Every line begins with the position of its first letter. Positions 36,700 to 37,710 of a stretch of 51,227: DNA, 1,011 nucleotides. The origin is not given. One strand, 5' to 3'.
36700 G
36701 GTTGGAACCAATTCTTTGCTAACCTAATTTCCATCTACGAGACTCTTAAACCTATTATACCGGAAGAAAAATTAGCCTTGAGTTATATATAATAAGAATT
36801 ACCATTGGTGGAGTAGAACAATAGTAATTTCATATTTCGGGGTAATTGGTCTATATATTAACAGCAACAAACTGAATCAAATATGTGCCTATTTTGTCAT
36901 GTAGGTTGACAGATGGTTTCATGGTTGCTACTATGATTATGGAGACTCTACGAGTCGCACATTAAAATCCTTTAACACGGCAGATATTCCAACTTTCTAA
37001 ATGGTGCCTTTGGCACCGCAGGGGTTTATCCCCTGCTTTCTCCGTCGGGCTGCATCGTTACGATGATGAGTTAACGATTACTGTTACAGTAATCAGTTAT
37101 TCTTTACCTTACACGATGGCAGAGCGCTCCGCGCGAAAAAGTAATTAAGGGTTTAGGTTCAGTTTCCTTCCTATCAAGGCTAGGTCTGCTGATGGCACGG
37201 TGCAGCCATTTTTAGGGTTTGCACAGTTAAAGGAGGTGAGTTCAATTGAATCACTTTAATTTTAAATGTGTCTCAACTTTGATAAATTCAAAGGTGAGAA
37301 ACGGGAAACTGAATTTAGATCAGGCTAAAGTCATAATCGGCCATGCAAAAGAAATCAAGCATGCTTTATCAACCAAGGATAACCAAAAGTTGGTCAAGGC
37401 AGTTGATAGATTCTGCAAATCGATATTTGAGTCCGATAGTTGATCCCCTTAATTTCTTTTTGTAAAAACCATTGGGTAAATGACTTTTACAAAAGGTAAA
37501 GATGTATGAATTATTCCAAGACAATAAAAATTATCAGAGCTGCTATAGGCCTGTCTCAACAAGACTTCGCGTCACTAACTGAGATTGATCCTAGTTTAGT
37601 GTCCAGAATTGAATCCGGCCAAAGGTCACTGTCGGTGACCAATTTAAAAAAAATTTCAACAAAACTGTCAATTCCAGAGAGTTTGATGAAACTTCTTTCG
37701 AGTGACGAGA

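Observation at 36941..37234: Candidate msr-msd RNA with mutually exclusive pairings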

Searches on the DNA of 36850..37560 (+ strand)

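Call 57: build_rna_model(alignment_id=A4, structure=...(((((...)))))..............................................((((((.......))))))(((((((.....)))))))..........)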
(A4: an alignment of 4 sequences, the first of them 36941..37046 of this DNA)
Model R1 built from alignment A4 (4 sequences, 110 columns); structure: as given.
model positions 106; base pairs 18; branch points 2; effective number of sequences 1.14; information 0.59 bits per position. Calibrated on 0.2 Mb of random sequence (short: E-values are rough).
structure used (alignment columns):
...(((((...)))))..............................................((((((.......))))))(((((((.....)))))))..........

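Call 58: search_with_rna_model(model_id=R1, sources=[window, L001, L004, L006, L010, L011, L014, L017, L018, L056, L057, L058, L060, L065, L071, L068, L094, L095, L124, L023, L022, L062, L066, L069, L019, L073, L016, L020, L024, L025, L026, L027, L052, L059, L061, L063, L064, L067, L072], max_evalue=10, make_alignment=true)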
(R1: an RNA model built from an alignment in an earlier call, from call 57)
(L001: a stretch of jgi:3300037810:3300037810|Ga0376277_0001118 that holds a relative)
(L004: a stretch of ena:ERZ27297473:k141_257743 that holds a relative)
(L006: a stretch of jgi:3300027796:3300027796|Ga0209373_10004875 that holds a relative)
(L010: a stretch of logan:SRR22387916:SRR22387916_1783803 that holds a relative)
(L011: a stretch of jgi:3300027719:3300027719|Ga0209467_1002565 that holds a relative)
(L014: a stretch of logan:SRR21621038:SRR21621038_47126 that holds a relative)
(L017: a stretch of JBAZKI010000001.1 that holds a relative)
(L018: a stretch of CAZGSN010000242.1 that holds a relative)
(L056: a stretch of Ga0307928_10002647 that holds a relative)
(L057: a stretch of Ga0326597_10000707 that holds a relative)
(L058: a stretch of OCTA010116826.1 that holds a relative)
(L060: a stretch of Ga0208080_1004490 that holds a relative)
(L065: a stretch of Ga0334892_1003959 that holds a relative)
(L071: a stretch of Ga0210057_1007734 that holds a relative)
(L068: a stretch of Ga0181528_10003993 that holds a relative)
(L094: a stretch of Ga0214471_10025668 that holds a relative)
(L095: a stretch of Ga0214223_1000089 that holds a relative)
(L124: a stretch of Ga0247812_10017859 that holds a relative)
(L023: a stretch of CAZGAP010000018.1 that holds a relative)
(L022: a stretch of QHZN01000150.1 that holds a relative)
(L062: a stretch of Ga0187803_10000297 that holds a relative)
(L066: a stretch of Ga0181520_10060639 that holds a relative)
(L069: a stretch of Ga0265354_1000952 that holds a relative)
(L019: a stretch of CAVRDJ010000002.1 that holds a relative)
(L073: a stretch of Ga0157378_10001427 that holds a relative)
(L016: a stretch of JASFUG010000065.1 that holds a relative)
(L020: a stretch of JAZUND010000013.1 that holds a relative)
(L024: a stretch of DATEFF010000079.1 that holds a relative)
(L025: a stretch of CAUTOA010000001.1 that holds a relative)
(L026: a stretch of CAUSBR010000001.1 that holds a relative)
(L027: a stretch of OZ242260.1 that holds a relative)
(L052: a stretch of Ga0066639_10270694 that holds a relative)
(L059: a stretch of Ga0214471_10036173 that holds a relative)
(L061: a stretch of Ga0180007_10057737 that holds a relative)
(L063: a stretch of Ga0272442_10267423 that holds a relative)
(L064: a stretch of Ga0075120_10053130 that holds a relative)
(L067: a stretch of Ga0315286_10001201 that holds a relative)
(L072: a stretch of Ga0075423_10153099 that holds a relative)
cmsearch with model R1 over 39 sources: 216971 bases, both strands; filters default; matches with E-value up to 10: 10.
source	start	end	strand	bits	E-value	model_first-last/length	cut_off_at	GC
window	36941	37046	+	125.8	1.7e-23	1-106/106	no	0.48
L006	3147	3252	+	124.5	3.1e-23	1-106/106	no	0.47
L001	3154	3259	+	124.1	3.6e-23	1-106/106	no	0.48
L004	3168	3276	+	117.3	9.1e-22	1-106/106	no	0.45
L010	169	283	+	22.5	0.025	1-106/106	no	0.45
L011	2138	2256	+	18.5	0.16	1-106/106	no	0.4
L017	1086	1195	+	16.6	0.4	1-106/106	no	0.35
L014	194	289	+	12.6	2.7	1-106/106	no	0.36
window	49264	49383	+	10.4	7.7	1-106/106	no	0.32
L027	899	983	+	10.2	8.4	1-106/106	no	0.32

Alignment A5: 10 matches aligned to the model, 161 columns, each read 5' to 3' on its own strand. Consensus structure (alignment columns), stored with it:
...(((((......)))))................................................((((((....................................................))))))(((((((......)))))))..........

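Call 59: search_with_rna_model(model_id=R1, sources=[window, L001, L004, L006, L010, L011, L014, L017], max_evalue=2, make_alignment=true, show_alignments=8)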
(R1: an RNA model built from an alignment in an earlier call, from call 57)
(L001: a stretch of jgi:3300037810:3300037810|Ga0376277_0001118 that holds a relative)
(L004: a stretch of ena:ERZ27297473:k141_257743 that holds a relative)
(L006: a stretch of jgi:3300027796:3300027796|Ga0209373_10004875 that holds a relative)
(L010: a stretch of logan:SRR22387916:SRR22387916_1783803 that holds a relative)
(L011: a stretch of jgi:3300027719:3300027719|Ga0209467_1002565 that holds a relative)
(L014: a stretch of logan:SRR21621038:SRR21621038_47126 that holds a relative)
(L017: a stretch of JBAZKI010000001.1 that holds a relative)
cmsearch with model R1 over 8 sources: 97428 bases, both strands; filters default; matches with E-value up to 2: 8.
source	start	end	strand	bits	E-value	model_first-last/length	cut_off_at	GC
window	36941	37046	+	125.8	7.6e-24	1-106/106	no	0.48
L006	3147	3252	+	124.5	1.4e-23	1-106/106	no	0.47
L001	3154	3259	+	124.1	1.6e-23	1-106/106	no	0.48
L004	3168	3276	+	117.3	4.1e-22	1-106/106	no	0.45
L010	169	283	+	22.5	0.011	1-106/106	no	0.45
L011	2138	2256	+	18.5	0.073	1-106/106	no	0.4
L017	1086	1195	+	16.6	0.18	1-106/106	no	0.35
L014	194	289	+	12.6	1.2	1-106/106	no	0.36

Alignment A6: 8 matches aligned to the model, 161 columns, each read 5' to 3' on its own strand. Consensus structure (alignment columns), stored with it:
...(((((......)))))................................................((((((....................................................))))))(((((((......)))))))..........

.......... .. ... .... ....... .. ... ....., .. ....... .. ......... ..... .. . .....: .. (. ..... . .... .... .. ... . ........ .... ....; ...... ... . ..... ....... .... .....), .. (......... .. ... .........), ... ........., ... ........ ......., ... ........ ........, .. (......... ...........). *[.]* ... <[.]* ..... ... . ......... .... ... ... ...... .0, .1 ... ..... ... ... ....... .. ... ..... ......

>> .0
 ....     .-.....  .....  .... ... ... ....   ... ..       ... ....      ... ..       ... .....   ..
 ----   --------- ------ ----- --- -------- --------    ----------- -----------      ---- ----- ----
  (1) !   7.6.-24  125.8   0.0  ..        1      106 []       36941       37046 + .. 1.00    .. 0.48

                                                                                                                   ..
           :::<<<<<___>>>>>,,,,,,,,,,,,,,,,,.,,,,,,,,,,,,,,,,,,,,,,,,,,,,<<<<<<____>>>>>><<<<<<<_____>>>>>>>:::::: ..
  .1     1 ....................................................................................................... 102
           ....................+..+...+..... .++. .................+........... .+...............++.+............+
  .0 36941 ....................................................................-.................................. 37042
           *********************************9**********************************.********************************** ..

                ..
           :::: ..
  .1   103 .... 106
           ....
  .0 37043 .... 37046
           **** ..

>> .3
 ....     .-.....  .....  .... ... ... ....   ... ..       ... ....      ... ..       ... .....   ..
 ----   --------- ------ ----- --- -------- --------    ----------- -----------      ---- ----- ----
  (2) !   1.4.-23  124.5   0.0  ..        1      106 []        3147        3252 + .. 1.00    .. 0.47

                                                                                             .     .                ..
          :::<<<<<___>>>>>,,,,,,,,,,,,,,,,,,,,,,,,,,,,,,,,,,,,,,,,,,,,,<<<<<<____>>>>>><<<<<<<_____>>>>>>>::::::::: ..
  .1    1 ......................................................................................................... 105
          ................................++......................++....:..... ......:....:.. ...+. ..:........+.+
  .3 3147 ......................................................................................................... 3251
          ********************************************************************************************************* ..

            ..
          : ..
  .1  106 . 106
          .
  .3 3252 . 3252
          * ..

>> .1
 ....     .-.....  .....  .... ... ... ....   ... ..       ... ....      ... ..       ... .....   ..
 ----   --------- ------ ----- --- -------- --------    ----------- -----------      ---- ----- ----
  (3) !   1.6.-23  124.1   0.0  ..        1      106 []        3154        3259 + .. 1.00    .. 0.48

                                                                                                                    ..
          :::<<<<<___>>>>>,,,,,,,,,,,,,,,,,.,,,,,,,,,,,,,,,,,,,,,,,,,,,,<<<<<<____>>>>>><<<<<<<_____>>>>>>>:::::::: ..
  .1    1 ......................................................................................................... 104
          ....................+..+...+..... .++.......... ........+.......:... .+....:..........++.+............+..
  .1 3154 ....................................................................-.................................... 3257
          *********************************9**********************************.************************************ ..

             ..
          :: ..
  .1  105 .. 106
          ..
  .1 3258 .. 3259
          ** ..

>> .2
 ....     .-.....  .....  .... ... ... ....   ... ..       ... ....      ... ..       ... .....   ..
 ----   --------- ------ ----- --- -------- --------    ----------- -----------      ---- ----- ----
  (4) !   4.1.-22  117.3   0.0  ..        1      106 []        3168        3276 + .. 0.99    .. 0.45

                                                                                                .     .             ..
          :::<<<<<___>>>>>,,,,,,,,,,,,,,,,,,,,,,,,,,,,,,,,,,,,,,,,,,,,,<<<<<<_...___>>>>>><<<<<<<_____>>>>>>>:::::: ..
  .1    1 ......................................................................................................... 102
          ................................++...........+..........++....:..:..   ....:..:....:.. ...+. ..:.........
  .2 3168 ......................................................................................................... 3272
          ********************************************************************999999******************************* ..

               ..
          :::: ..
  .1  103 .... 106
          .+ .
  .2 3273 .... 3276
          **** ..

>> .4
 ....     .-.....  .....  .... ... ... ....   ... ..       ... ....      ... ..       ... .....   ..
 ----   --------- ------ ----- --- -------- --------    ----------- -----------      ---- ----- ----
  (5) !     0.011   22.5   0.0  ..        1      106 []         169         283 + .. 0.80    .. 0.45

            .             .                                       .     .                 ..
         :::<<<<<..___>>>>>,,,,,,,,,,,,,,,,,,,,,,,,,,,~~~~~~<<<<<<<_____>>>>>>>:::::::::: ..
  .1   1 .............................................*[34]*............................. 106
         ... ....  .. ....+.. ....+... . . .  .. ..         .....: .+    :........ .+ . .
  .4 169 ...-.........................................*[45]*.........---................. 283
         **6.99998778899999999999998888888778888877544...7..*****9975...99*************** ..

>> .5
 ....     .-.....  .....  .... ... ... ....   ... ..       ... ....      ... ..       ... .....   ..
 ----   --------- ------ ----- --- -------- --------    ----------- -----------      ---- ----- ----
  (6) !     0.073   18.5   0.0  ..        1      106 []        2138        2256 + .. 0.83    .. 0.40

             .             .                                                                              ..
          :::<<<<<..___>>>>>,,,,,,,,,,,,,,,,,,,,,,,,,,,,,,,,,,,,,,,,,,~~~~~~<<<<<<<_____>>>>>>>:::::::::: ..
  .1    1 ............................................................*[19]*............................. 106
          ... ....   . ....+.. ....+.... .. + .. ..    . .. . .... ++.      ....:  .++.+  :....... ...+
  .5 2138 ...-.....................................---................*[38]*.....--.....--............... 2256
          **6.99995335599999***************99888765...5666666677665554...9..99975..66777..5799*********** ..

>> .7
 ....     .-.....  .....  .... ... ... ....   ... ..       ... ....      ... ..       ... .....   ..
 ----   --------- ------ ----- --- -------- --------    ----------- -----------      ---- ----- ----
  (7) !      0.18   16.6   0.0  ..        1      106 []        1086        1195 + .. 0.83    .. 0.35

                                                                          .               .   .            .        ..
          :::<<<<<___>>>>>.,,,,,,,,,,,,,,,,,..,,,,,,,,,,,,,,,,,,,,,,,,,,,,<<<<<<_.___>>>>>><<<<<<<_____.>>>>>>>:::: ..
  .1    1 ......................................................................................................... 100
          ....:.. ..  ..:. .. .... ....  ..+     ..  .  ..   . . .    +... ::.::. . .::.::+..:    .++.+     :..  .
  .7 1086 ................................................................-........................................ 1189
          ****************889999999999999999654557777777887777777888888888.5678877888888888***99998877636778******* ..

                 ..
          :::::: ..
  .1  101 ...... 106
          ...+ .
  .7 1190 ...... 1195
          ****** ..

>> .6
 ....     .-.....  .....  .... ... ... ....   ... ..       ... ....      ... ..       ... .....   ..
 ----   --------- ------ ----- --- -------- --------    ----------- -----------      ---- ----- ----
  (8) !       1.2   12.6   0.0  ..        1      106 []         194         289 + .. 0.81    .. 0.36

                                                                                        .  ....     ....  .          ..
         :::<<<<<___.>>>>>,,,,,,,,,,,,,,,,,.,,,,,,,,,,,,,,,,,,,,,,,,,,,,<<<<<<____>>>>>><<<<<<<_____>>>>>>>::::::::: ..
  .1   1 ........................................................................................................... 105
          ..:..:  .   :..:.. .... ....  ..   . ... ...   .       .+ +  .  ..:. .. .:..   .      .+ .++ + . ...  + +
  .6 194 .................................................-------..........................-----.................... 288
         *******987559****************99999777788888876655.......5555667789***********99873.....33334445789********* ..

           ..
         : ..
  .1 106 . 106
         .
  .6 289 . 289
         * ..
